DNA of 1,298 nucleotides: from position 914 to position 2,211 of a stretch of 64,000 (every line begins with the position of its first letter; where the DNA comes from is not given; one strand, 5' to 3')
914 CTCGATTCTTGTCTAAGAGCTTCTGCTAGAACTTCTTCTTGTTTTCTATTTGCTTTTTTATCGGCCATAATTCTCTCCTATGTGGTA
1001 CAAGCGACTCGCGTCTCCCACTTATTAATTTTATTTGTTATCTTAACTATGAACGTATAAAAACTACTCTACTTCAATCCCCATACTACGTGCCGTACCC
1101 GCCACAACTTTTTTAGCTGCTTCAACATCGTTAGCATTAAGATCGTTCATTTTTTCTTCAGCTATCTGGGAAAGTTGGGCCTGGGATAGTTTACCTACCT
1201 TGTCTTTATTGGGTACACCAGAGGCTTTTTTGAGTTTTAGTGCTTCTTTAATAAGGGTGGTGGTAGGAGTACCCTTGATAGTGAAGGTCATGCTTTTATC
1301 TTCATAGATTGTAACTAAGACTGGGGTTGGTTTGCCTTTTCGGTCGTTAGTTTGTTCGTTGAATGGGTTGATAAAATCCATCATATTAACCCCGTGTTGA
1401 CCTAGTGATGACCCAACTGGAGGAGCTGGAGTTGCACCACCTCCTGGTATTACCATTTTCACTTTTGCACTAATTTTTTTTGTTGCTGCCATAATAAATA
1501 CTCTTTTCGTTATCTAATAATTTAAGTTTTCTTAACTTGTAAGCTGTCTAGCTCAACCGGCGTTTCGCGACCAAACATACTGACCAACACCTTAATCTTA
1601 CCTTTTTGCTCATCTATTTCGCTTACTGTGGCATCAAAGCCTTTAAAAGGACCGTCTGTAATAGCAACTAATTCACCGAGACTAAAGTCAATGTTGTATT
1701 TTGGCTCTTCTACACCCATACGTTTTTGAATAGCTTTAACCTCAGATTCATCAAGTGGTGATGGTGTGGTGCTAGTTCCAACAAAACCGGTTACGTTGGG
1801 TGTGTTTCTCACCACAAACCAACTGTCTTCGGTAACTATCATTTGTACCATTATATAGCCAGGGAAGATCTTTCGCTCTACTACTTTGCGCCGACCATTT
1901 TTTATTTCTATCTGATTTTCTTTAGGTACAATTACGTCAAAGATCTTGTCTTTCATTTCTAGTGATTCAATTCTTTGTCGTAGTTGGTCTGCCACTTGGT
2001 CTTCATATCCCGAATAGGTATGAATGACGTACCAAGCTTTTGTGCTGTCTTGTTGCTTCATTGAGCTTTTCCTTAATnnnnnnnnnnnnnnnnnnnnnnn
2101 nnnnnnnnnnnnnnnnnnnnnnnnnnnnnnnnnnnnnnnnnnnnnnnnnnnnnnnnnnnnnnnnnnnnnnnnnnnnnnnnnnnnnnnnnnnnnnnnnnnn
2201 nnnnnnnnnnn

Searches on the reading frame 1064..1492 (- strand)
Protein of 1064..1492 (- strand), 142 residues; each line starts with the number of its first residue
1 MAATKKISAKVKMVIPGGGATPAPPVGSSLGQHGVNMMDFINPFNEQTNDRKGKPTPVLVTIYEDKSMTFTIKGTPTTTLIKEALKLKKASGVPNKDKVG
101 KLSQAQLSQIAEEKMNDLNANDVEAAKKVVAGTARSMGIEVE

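Call 63: search_protein_families(library=pfam, proteins=[window:1064-1492:-], max_evalue=0.0001)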
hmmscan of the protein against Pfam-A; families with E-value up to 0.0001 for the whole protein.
window:1064-1492:- (142 aa): 2 families
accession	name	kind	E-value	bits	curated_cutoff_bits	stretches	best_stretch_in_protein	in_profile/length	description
PF00298.24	Ribosomal_L11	-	1.8e-24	86.4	21.4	1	75-141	3-69/69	Ribosomal protein L11, RNA binding domain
PF03946.19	Ribosomal_L11_N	-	4.2e-23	81.3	32.9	1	11-67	1-57/58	Ribosomal protein L11, N-terminal domain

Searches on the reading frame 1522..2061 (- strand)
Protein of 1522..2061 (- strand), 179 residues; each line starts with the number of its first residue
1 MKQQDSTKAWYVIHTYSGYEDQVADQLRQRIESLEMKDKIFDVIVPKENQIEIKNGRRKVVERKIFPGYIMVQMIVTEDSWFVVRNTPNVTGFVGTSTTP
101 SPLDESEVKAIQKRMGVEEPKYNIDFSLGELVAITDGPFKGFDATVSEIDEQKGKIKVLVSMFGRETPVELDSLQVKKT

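Call 63: search_protein_families(library=pfam, proteins=[window:1522-2061:-], max_evalue=0.0001)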
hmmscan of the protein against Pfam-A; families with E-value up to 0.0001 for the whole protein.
window:1522-2061:- (179 aa): 2 families
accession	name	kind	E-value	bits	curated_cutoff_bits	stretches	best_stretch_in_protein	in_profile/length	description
PF02357.24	NusG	-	7.1e-29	100.6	22.2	1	8-111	1-92/93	Transcription termination factor nusG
PF00467.35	KOW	-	8.5e-05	22.7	22.3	0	129-157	2-30/32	KOW motif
